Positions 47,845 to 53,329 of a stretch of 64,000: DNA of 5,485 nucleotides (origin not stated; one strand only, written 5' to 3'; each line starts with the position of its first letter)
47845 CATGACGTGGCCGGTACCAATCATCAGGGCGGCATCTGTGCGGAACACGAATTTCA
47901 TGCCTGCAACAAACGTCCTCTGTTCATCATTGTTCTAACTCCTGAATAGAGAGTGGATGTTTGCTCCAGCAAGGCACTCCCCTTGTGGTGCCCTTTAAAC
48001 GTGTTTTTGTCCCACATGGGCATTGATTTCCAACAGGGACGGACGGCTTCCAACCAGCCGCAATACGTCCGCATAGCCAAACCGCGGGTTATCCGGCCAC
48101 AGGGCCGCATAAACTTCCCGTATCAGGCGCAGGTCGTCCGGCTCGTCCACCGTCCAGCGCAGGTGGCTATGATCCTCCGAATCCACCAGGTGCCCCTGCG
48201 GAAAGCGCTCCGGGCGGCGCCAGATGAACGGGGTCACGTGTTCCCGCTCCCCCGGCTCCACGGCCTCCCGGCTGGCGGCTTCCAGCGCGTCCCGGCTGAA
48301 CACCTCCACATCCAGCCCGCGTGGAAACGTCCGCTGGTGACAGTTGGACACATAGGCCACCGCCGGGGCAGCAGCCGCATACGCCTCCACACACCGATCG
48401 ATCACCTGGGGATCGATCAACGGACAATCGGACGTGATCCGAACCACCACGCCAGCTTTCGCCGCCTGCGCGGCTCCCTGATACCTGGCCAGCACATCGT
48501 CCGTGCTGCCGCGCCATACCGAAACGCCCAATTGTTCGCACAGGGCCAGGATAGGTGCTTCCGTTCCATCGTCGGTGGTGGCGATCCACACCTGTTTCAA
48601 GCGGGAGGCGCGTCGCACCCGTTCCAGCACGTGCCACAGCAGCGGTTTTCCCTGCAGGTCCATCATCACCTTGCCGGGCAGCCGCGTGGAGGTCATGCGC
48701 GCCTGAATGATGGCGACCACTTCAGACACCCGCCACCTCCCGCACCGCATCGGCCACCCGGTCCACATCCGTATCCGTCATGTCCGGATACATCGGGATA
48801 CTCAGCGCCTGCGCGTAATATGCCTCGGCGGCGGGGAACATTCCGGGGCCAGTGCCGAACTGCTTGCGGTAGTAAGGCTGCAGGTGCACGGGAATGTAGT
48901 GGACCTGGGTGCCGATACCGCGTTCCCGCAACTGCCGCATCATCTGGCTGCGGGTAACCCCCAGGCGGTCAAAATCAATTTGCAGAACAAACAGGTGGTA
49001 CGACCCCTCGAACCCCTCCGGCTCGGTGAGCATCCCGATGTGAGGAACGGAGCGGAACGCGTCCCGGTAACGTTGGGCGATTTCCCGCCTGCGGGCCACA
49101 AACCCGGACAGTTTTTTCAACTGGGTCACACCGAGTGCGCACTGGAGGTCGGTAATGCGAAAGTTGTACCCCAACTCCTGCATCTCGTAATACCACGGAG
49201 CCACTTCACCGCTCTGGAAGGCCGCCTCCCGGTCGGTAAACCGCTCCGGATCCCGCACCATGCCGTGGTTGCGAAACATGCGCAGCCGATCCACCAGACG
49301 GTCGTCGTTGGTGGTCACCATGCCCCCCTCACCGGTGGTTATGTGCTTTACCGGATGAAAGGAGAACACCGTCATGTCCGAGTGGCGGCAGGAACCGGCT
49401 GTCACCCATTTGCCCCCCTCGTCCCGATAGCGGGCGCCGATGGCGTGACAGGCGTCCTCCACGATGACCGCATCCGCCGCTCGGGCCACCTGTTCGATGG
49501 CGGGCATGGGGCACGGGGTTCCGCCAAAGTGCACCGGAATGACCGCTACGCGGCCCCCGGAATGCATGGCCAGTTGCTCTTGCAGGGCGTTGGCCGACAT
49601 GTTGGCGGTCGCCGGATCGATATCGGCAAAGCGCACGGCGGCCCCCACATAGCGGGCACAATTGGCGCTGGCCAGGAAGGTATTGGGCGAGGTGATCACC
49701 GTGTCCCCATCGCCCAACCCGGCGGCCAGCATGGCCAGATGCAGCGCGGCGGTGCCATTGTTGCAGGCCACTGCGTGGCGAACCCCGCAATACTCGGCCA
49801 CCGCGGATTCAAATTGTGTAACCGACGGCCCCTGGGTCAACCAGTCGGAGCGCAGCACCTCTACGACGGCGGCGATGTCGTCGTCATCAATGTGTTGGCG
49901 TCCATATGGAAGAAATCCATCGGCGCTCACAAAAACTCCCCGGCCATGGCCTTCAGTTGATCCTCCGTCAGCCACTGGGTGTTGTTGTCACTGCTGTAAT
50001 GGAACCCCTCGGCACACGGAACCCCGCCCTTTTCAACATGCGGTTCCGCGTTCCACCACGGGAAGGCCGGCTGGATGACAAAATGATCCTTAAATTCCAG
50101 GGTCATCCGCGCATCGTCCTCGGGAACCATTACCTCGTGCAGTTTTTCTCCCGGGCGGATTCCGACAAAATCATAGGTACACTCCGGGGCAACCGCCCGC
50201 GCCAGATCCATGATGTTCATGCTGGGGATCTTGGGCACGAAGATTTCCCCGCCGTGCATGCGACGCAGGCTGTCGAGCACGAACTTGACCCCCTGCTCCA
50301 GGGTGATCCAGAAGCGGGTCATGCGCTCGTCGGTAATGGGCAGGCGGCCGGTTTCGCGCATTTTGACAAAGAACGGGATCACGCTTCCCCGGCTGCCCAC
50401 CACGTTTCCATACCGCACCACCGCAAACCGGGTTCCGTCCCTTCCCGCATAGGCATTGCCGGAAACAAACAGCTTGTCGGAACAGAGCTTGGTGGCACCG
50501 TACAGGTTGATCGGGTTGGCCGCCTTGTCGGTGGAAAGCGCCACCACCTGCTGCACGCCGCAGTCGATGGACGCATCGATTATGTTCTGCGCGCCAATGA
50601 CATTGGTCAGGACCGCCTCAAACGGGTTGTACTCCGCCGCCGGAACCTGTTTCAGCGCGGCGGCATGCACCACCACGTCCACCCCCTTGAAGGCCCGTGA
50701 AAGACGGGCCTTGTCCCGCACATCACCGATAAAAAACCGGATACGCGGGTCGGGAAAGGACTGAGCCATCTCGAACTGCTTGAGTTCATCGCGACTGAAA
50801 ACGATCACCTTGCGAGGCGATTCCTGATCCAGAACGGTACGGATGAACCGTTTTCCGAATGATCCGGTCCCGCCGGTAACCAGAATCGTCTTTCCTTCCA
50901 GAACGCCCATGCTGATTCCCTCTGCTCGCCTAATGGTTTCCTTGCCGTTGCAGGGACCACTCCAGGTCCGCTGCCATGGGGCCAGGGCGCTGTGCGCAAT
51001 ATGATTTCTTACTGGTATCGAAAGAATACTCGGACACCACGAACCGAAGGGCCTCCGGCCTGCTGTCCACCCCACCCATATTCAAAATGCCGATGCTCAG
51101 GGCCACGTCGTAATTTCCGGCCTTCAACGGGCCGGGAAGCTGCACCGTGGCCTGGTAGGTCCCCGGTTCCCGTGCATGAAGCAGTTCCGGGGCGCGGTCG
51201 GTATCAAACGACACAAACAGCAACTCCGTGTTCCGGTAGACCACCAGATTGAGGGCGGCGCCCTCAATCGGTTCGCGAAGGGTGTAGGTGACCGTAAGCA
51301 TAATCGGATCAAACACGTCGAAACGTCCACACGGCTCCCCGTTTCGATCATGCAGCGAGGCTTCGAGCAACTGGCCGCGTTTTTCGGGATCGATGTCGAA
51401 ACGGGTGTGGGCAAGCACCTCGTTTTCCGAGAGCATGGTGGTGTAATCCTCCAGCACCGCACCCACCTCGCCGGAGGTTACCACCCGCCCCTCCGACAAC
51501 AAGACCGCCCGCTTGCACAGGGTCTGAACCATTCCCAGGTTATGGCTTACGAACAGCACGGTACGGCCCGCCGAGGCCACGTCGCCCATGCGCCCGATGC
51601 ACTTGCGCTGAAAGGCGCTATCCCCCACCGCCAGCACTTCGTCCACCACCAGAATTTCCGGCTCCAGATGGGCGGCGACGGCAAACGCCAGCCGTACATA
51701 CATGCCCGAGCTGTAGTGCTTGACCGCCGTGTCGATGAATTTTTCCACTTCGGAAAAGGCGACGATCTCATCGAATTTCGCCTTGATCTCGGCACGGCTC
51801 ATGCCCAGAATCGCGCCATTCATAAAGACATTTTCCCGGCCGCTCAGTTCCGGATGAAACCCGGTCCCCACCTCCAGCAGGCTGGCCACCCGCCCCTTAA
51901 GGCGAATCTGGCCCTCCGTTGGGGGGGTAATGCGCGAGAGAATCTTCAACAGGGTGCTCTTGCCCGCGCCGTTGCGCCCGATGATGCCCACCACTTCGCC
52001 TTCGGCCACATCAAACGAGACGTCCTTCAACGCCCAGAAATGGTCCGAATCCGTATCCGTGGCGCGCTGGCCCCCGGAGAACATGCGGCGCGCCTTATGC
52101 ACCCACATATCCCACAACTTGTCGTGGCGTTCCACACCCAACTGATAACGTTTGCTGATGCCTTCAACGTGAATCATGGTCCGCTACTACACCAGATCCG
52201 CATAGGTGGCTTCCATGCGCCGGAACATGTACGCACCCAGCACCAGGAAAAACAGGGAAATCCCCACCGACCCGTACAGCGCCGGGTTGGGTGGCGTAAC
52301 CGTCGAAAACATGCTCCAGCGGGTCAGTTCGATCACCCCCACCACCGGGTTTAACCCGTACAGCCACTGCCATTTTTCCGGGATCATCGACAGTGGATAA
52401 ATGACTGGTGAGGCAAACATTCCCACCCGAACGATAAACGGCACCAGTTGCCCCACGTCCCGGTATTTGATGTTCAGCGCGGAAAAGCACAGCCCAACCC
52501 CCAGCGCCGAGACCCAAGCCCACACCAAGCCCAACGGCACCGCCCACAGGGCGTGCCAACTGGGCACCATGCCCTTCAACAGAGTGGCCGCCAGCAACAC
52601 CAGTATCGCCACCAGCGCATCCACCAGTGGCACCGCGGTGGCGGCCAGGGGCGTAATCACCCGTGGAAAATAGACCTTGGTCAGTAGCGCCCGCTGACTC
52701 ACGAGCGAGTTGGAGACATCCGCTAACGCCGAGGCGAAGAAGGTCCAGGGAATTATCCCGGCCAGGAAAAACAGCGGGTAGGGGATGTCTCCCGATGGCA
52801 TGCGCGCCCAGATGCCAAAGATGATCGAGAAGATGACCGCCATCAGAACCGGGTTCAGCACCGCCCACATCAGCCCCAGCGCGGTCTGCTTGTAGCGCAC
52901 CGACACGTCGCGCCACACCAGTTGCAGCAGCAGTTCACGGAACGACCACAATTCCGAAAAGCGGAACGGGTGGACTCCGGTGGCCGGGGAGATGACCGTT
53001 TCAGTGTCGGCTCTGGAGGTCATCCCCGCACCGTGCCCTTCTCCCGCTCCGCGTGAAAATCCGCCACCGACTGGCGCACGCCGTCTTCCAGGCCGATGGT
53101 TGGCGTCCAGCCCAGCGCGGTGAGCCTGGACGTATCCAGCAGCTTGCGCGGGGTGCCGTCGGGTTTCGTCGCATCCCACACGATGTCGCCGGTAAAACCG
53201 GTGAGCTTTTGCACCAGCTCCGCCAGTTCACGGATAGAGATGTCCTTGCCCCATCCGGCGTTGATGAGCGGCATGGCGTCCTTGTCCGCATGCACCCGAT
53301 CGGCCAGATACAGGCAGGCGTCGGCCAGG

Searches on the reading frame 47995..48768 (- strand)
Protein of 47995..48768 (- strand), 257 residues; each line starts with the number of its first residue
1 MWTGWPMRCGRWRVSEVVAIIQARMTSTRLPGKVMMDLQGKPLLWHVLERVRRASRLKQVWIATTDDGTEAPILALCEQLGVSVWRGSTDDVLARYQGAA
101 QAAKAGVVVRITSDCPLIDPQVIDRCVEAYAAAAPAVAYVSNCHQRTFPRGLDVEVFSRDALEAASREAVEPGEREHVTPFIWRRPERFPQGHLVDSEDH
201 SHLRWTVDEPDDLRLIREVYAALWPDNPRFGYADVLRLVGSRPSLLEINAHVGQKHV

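Call 13: search_protein_families(library=pfam, proteins=[window:47995-48768:-], max_evalue=0.001)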
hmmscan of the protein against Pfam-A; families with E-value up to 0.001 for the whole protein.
window:47995-48768:- (257 aa): 2 families
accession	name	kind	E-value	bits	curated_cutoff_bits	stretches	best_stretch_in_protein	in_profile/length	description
PF02348.25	CTP_transf_3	-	4.2e-31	108.9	22.6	1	18-190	1-170/217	Cytidylyltransferase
PF12804.13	NTP_transf_3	-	7.2e-12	46.2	27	1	32-167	15-143/160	MobA-like NTP transferase domain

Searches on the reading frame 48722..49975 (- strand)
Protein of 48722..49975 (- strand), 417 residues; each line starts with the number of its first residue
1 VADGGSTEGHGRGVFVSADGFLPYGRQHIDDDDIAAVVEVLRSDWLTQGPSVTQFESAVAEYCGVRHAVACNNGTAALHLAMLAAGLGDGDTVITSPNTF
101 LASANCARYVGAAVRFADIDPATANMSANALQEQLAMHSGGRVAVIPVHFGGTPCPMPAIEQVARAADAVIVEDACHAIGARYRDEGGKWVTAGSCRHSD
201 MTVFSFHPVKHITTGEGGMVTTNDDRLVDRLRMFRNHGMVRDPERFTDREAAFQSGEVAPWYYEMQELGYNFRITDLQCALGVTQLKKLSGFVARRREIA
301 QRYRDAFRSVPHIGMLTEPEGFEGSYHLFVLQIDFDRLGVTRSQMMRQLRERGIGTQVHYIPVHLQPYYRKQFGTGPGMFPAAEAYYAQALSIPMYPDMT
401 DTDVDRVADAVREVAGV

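Call 13: search_protein_families(library=pfam, proteins=[window:48722-49975:-], max_evalue=0.001)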
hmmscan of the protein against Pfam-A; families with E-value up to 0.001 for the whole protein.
window:48722-49975:- (417 aa): 3 families
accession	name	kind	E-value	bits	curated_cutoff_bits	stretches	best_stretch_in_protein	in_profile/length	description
PF01041.23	DegT_DnrJ_EryC1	-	3.7e-122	408.5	19.8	1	28-412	2-360/360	DegT/DnrJ/EryC1/StrS aminotransferase family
PF01212.27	Beta_elim_lyase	-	4.5e-08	33.2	27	1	48-303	30-261/288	Beta-eliminating lyase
PF00155.27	Aminotran_1_2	-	1.6e-05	24.7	19.7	1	52-180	44-191/361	Aminotransferase class I and II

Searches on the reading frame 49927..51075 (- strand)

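Call 13: search_protein_families(library=pfam, proteins=[window:49927-51075:-], max_evalue=0.001)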
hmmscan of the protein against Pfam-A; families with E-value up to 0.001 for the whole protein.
window:49927-51075:- (382 aa): 11 families
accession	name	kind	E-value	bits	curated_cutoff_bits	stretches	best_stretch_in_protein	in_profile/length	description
PF02719.21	Polysacc_synt_2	-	1.9e-100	336.3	20.2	1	64-335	1-292/293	Polysaccharide biosynthesis protein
PF01370.27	Epimerase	-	1.4e-23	84.1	20.9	1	64-263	1-218/240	NAD dependent epimerase/dehydratase family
PF01073.25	3Beta_HSD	-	6e-17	62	22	1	65-188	1-122/280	3-beta hydroxysteroid dehydrogenase/isomerase family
PF16363.11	GDP_Man_Dehyd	-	5.3e-13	49.6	27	1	65-183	1-130/332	GDP-mannose 4,6 dehydratase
PF13460.12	NAD_binding_10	-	1.5e-11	44.9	27.2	1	68-186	1-102/184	NAD(P)H-binding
PF04321.23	RmlD_sub_bind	-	2.2e-11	43.8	27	1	63-231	2-157/287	RmlD substrate binding domain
PF05368.20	NmrA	-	5.8e-11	43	27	1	62-178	3-103/298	NmrA-like family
PF07993.18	NAD_binding_4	-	1.3e-07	31.5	20.1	1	66-186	1-140/258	Male sterility protein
PF08659.16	KR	-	0.00011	22.7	22.6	1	63-142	2-92/180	KR domain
PF03435.24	Sacchrp_dh_NADP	-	0.00025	21.8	25.1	1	64-139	1-76/129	Saccharopine dehydrogenase NADP binding domain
PF00106.31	adh_short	-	0.00039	20.4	26.6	1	62-151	1-98/195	short chain dehydrogenase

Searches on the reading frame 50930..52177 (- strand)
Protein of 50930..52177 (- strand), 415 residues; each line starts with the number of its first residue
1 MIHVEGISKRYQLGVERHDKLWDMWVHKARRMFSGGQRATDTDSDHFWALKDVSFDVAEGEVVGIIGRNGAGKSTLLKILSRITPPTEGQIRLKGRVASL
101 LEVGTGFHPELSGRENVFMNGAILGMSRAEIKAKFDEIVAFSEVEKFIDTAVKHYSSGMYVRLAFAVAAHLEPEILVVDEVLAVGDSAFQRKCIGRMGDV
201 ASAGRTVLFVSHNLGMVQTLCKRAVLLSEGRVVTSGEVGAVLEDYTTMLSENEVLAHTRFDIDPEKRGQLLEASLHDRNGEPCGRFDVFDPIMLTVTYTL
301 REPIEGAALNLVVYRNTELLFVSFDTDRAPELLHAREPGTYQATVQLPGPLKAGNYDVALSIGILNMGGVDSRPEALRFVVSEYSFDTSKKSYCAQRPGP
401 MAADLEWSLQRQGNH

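Call 13: search_protein_families(library=pfam, proteins=[window:50930-52177:-], max_evalue=0.001)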
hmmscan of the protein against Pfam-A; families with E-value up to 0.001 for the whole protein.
window:50930-52177:- (415 aa): 3 families
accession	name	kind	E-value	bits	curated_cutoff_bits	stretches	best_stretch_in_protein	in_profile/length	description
PF00005.33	ABC_tran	-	1.5e-23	84.4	25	1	50-181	1-135/137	ABC transporter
PF14524.12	Wzt_C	-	9.4e-07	29.3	30.4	1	267-381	9-129/143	Wzt C-terminal domain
PF13304.12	AAA_21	-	4.6e-06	27.4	27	1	63-83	2-22/304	AAA domain, putative AbiEii toxin, Type IV TA system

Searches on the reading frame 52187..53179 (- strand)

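Call 13: search_protein_families(library=pfam, proteins=[window:52187-53179:-], max_evalue=0.001)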
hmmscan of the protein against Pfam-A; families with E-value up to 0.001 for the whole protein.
window:52187-53179:- (330 aa): 1 family
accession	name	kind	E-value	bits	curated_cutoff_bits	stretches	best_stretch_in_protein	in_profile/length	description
PF01061.29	ABC2_membrane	-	1.2e-21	77.7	26.9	1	84-291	3-211/211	ABC-2 type transporter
